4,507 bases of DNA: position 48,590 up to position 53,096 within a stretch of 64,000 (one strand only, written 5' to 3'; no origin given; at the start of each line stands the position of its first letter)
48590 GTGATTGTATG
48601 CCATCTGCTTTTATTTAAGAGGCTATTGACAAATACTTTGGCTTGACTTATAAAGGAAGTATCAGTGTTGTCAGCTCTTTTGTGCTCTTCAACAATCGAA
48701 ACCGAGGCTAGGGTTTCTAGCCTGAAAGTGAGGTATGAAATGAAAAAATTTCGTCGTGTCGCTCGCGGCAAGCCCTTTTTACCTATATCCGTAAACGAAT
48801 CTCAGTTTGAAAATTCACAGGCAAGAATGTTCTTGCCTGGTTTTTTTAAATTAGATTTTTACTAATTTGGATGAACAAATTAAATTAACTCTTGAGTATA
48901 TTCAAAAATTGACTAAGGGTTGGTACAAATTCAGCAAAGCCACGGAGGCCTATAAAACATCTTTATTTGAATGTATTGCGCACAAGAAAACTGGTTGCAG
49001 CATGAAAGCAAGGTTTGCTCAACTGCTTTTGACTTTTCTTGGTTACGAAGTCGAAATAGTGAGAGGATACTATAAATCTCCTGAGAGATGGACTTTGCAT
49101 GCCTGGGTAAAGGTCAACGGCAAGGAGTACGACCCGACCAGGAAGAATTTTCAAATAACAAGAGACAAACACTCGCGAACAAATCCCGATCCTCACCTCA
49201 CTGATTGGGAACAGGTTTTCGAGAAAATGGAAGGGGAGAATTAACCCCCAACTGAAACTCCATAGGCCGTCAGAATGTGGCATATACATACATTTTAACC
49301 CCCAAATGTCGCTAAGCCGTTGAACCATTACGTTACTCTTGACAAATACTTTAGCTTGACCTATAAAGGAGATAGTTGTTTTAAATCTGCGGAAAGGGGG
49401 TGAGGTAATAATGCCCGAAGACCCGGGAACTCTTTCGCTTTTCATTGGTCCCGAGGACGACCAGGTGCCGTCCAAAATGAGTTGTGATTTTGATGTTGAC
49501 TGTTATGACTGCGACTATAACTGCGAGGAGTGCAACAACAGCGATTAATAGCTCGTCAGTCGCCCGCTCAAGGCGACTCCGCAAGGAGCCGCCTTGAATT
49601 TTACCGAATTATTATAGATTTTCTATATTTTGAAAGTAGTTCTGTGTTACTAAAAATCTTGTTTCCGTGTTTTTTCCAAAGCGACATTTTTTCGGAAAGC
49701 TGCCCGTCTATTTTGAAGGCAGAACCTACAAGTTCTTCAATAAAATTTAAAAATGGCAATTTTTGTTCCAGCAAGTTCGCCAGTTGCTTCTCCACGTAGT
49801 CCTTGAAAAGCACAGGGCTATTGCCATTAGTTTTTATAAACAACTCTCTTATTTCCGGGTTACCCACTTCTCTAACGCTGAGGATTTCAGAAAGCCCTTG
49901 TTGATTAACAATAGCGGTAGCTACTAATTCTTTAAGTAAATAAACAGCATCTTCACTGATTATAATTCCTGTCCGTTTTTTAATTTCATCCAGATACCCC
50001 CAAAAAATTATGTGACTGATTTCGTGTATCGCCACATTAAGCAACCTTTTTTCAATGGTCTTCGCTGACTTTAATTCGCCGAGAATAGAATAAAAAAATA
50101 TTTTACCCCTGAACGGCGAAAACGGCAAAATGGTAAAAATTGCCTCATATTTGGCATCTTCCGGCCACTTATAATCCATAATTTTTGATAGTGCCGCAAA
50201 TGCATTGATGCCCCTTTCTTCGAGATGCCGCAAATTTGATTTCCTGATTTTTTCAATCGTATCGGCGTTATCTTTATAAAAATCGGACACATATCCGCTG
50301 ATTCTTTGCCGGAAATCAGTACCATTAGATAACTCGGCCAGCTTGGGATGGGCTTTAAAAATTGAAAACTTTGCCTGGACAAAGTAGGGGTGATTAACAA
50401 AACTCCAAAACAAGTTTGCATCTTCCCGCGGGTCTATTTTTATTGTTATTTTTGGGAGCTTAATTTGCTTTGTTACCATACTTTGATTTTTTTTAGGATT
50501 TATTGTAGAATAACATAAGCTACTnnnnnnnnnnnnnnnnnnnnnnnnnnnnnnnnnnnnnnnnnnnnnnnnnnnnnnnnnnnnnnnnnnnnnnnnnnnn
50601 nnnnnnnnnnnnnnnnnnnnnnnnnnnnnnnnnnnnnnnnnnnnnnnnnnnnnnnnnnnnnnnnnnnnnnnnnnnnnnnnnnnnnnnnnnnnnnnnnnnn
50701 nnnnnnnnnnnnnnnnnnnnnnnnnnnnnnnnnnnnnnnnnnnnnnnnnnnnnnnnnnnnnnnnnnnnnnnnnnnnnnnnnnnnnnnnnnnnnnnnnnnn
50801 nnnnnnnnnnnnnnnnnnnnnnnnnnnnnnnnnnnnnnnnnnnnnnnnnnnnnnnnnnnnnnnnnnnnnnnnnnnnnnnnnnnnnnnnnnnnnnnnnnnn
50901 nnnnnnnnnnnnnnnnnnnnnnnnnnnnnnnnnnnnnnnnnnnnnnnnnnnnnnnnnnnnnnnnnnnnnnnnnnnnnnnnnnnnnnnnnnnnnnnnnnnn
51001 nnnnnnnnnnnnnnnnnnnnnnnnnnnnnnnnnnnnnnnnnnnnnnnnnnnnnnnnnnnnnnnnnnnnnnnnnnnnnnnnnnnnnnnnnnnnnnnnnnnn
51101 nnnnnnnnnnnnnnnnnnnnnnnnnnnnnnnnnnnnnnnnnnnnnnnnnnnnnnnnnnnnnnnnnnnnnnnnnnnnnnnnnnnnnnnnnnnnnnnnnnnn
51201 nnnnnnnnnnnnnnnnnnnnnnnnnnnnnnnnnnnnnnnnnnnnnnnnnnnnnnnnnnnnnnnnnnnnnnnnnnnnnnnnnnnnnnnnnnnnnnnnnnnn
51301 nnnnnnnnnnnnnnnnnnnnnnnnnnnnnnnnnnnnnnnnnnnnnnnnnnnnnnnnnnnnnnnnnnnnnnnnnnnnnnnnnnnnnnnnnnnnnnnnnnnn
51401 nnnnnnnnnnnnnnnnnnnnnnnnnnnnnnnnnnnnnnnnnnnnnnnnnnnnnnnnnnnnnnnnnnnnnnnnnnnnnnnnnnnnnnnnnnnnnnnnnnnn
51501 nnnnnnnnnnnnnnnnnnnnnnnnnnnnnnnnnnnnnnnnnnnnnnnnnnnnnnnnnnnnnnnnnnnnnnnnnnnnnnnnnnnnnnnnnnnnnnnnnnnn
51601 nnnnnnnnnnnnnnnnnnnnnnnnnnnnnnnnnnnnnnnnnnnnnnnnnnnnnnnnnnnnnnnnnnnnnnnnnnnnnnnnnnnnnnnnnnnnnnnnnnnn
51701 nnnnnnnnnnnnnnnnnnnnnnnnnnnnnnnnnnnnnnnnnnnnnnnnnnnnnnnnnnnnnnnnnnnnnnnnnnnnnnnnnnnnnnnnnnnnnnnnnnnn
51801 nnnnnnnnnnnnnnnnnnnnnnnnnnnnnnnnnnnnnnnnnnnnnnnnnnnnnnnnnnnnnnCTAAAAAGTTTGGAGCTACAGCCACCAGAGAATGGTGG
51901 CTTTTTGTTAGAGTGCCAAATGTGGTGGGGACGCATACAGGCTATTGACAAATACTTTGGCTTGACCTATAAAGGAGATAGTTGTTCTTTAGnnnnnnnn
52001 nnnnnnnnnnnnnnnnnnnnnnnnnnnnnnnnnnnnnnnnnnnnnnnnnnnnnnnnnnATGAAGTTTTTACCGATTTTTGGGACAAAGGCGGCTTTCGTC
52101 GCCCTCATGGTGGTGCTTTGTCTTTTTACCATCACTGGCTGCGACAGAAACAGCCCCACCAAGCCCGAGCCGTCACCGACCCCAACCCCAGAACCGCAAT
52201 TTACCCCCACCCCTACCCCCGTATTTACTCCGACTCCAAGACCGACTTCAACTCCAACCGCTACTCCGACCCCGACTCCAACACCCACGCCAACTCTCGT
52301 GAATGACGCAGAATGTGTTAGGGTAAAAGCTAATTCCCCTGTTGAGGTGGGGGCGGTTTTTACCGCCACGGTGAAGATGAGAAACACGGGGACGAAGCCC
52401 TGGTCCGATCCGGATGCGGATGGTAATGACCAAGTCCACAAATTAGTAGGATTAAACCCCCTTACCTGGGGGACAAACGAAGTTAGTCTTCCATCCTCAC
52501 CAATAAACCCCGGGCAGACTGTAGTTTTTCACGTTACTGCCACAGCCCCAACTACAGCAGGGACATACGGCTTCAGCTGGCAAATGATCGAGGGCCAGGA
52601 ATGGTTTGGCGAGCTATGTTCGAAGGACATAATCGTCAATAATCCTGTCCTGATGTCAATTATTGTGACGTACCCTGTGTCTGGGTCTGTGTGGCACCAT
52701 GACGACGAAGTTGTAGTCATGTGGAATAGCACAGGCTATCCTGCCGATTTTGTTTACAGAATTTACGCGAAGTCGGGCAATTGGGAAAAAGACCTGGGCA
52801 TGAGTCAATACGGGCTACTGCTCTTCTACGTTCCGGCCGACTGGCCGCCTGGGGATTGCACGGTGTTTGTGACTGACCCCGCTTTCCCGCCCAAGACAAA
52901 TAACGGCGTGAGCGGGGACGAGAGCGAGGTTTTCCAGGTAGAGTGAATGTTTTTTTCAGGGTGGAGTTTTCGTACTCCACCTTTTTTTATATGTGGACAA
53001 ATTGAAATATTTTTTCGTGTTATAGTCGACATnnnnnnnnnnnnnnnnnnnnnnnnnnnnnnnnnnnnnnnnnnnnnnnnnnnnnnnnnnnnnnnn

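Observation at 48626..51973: Triplicated textbook sigma70 promoter cassette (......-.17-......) driving three cluster genes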

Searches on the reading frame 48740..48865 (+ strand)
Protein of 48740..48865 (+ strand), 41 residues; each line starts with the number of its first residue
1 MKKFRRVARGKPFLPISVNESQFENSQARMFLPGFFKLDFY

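Call 48: search_protein_families(library=ncbifam, proteins=[window:48740-48865:+], max_evalue=0.01)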
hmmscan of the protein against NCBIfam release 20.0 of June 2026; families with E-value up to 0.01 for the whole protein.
window:48740-48865:+ (41 aa): 0 families

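Call 67: search_protein_representatives(protein=window:48740-48865:+)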
Query: 41 residues. Proteins with E-value up to 0.001 (for the whole library): 1; up to 1e-10: 1; up to 1e-30: 0. The best 1 are listed.
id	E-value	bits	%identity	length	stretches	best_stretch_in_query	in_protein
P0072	1.4e-19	82.8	100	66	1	1-41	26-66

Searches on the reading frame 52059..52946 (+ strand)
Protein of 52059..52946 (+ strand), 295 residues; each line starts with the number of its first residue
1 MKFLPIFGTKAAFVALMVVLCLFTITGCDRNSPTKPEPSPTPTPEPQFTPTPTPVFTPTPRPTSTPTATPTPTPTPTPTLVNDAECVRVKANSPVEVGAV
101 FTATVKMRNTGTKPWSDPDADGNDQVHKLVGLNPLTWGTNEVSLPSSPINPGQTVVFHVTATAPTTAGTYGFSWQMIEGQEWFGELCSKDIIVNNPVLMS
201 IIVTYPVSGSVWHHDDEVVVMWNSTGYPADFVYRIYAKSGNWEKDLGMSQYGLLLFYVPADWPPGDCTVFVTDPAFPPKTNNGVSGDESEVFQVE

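Call 12: search_protein_families(library=pfam, proteins=[window:52059-52946:+], max_evalue=0.01)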
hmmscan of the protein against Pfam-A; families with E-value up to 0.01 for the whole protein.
window:52059-52946:+ (295 aa): 1 family
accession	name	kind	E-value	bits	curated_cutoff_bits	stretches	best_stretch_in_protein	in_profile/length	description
PF16158.11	N_BRCA1_IG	-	7.8e-10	39.7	28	1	90-191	3-106/108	Ig-like domain from next to BRCA1 gene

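Call 48: search_protein_families(library=ncbifam, proteins=[window:52059-52946:+], max_evalue=0.01)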
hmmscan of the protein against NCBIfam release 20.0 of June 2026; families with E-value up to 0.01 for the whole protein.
window:52059-52946:+ (295 aa): 4 families
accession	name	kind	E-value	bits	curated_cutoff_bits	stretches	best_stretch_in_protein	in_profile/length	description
NF052345.1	S_layer_anammox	exception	0.0016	15.9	1400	1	49-122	1283-1349/1596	Kustd1514 family S-layer glycoprotein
NF008084.0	PRK10819.1-5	equivalog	0.002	18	315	1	35-87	58-111/249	TonB system transport protein TonB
NF008082.0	PRK10819.1-3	equivalog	0.0047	16.8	265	1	29-94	61-125/242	TonB system transport protein TonB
NF037973.1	metallo_SslE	exception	0.0057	14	3000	1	29-80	39-90/1519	lipoprotein metalloprotease SslE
